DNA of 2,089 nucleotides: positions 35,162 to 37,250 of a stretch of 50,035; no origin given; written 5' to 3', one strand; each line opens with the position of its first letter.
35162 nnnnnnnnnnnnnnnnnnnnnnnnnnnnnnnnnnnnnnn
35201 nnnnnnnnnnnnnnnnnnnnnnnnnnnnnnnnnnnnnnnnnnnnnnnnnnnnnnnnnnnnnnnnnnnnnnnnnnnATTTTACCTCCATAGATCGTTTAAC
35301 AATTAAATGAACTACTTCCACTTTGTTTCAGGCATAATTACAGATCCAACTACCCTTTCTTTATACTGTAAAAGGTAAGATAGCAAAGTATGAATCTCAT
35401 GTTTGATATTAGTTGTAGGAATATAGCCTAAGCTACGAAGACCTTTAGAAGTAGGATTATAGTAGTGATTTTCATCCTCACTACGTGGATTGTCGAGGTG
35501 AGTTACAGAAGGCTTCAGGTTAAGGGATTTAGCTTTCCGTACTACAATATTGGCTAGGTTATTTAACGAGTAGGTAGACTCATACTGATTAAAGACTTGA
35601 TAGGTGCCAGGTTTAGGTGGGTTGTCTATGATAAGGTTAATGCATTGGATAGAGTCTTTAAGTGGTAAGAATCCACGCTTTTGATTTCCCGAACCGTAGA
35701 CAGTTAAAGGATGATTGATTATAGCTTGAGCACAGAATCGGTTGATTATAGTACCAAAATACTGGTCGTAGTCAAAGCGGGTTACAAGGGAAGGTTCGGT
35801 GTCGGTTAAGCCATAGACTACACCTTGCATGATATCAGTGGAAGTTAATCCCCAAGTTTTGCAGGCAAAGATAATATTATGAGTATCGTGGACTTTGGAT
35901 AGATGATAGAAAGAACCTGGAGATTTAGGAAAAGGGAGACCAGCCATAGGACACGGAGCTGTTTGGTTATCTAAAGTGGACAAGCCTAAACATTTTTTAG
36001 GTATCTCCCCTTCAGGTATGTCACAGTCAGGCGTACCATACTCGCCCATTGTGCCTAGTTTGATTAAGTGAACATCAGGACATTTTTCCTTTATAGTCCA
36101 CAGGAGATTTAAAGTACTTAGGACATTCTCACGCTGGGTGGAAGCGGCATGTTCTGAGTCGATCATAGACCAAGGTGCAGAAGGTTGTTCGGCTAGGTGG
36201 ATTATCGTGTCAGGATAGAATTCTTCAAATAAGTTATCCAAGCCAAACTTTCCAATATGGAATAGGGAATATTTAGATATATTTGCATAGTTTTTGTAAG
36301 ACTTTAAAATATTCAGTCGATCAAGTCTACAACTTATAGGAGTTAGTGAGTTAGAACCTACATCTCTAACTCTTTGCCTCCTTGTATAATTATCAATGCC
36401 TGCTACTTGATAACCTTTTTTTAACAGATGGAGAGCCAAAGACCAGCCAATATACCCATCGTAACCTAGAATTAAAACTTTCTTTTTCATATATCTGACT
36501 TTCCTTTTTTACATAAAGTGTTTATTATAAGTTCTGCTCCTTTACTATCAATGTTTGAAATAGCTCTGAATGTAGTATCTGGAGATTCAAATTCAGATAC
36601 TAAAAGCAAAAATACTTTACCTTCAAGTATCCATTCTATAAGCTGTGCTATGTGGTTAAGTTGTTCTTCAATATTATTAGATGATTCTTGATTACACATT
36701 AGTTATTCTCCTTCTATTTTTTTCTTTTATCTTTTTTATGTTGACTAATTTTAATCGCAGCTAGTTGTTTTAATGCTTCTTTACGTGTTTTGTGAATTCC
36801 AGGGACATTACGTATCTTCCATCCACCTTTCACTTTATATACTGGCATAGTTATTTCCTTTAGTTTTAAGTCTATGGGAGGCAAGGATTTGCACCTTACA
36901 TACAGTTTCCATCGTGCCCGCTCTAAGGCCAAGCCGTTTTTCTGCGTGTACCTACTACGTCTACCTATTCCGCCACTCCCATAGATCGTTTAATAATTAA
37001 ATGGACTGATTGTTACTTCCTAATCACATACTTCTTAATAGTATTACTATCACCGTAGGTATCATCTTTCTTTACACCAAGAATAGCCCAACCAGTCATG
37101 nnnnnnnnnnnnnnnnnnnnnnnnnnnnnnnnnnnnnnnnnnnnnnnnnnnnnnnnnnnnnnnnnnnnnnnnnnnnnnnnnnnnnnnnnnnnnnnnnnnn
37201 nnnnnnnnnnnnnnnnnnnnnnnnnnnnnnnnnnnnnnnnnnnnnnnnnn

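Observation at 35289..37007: Phage-encoded UDP-sulfoquinovose synthase (SQD1/SqdB/Agl3) homologue in a palindrome-bracketed cassette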

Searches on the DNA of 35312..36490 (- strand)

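Call 85: search_rna_families(source=L011, start=200, end=480, threshold=evalue, max_evalue=10, show_alignments=1)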
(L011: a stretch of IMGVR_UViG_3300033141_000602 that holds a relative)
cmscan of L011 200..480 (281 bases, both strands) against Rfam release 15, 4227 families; matches with E-value up to 10: 3.
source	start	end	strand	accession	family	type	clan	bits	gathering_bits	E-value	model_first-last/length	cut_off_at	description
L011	289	394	+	RF00005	tRNA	Gene; tRNA;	CL00001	34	29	1.1e-05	1-71/71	no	tRNA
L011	210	290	-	RF00160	snoZ159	Gene; snRNA; snoRNA; CD-box;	CL00065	13.8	39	9.8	1-86/86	no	Small nucleolar RNA Z159/U59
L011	227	333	+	RF02173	SMAD5-AS1_1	Gene; lncRNA;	-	9.4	45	3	160-263/263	no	SMAD5 antisense RNA 1 conserved region 1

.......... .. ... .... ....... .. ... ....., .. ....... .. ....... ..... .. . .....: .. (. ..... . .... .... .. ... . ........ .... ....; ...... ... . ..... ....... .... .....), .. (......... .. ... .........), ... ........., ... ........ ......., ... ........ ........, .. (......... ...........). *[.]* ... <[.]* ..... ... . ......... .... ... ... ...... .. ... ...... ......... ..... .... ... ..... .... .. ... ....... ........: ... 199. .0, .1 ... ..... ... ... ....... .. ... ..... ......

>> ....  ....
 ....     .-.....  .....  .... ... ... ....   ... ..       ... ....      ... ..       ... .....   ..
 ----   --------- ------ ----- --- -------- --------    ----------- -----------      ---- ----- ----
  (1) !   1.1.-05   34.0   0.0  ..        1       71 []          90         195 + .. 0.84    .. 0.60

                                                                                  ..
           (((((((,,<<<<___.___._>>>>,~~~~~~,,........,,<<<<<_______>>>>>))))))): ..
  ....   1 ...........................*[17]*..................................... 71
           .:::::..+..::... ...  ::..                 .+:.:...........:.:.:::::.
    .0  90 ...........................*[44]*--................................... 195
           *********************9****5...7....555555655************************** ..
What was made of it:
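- On tRNA gene (for the element at 36874-36980): A homologous element in L011 reaches 34 bits but has a 44-nt unaligned middle (call 85).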

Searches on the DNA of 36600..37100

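Call 41: search_rna_families(source=window, start=36600, end=37100, threshold=evalue, max_evalue=10, show_alignments=3)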
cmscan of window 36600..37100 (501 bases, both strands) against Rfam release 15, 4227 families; matches with E-value up to 10: 2.
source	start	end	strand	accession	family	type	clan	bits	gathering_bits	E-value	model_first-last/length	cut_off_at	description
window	36962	37049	-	RF03149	RAGATH-12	Gene; sRNA;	-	17.8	75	0.42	1-78/78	no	RAGATH-12 RNA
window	36770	36917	+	RF01946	KCNQ1OT1_1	Gene; lncRNA;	-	4.6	70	6.3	330-464/464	no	KCNQ1 overlapping transcript 1 conserved region 1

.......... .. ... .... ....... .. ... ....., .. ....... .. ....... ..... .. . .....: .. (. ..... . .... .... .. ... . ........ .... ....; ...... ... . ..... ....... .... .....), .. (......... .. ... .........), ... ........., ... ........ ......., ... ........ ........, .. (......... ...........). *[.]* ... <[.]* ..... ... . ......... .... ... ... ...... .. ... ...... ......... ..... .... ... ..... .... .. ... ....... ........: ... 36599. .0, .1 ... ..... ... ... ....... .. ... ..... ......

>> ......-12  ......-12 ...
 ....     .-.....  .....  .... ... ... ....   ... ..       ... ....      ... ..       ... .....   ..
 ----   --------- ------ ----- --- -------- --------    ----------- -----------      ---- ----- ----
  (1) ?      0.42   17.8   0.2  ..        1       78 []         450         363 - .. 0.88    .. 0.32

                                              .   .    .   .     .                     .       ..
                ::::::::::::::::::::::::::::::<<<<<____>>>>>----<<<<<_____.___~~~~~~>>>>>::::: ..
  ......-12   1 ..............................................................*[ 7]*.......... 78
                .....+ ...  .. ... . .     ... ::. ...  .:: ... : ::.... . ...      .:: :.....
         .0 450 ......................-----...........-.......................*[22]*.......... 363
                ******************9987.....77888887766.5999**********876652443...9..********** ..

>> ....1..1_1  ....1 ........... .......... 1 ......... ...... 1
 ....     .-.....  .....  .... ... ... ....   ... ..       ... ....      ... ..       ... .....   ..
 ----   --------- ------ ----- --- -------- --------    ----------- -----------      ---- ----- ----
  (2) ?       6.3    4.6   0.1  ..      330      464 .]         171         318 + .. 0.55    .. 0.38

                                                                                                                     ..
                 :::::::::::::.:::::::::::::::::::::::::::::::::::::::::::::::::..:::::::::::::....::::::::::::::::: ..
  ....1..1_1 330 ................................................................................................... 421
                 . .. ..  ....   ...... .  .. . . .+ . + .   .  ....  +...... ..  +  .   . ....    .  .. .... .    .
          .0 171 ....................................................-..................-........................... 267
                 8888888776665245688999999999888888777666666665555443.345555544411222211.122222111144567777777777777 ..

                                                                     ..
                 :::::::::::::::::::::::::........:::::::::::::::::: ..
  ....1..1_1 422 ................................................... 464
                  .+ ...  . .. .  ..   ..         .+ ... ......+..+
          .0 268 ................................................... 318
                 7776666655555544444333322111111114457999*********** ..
